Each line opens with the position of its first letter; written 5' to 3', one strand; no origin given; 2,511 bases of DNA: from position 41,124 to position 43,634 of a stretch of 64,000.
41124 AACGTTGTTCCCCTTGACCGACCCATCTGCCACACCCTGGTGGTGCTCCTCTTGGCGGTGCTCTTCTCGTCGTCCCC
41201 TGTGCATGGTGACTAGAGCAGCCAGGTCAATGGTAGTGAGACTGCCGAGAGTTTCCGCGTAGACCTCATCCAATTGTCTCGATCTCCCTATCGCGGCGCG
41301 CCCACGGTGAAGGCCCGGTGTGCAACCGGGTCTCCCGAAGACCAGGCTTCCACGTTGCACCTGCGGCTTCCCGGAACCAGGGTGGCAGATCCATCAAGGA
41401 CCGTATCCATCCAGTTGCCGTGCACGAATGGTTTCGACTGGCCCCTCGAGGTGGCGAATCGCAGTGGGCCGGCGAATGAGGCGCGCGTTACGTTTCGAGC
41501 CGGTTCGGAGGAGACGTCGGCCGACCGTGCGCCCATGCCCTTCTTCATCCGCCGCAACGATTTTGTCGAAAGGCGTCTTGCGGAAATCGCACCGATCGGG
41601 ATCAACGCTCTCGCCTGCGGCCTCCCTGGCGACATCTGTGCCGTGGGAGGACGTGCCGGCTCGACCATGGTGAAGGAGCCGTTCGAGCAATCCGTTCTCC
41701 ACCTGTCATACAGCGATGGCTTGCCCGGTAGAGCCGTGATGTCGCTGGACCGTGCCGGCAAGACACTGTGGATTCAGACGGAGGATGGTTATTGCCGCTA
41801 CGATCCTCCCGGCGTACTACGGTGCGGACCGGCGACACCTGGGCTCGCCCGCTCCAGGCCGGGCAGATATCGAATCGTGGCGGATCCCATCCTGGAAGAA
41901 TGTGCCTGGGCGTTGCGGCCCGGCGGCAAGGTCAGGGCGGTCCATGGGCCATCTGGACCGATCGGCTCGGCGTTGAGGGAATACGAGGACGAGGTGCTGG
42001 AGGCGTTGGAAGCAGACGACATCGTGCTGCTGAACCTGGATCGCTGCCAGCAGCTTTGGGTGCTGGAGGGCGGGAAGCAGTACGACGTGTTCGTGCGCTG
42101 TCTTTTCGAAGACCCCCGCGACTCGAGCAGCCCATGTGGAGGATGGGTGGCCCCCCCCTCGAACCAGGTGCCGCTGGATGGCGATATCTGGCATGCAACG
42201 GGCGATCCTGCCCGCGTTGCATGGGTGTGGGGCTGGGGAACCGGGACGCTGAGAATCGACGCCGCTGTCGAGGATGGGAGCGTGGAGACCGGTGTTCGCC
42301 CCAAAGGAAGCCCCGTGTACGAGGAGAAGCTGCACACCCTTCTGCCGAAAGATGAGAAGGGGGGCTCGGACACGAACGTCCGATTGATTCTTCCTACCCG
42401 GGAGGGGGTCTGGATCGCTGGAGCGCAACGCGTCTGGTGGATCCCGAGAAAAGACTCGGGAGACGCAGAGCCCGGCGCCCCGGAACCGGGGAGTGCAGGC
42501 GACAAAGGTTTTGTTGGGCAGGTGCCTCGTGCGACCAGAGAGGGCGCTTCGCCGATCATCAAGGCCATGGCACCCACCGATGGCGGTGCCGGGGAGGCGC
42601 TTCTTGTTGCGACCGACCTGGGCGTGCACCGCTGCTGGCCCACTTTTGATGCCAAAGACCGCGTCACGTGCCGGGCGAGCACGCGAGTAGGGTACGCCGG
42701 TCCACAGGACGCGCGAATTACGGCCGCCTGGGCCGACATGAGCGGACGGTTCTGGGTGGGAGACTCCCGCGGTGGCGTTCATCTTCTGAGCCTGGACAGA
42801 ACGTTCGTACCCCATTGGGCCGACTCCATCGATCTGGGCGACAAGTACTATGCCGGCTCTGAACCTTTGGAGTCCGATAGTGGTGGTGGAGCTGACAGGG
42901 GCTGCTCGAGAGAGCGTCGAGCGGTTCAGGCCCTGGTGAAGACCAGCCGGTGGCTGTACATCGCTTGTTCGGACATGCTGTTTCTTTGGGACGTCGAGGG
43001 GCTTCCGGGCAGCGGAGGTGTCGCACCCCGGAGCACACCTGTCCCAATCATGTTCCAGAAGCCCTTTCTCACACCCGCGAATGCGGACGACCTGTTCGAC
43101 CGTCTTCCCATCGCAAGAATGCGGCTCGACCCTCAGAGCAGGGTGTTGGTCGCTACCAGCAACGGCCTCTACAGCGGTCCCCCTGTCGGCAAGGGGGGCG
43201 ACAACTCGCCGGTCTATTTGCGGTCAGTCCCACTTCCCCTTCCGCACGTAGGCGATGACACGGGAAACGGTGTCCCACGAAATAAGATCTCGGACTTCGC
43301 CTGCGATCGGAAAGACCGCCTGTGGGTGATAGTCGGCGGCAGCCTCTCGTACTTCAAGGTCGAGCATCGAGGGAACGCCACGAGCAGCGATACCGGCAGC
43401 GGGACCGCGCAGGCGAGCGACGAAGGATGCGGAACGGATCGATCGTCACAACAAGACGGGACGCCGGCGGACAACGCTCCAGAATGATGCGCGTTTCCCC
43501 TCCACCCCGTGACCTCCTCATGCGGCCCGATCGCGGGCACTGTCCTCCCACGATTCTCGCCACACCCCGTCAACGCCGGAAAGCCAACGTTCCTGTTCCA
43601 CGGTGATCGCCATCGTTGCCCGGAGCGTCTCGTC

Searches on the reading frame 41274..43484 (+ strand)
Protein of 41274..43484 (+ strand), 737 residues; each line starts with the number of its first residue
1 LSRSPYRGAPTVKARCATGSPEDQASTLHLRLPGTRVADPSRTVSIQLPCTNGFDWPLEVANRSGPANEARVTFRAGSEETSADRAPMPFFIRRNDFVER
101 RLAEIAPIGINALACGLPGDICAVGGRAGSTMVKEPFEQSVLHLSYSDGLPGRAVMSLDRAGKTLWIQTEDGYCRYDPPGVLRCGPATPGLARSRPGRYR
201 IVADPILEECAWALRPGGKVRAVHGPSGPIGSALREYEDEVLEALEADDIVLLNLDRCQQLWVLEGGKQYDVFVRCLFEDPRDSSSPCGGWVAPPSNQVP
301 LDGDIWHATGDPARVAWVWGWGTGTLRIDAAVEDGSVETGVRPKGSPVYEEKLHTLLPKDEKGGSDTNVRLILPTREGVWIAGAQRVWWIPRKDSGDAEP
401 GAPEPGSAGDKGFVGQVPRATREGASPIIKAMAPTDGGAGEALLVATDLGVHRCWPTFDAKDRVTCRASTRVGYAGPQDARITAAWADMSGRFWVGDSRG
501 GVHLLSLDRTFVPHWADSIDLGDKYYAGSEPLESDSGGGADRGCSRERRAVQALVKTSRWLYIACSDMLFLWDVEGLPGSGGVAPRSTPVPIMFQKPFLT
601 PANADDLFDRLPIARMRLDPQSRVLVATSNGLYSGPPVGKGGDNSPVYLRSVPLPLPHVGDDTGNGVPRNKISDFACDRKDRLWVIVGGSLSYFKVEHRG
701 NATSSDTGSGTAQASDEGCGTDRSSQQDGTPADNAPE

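Call 37: search_protein_families(library=pfam, proteins=[window:41274-43484:+], max_evalue=0.001)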
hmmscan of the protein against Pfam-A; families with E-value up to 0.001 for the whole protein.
window:41274-43484:+ (737 aa): 1 family
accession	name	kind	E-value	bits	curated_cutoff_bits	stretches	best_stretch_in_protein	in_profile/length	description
PF07494.17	Reg_prop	-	6.2e-06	26.3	20.4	0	667-685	2-20/24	Two component regulator propeller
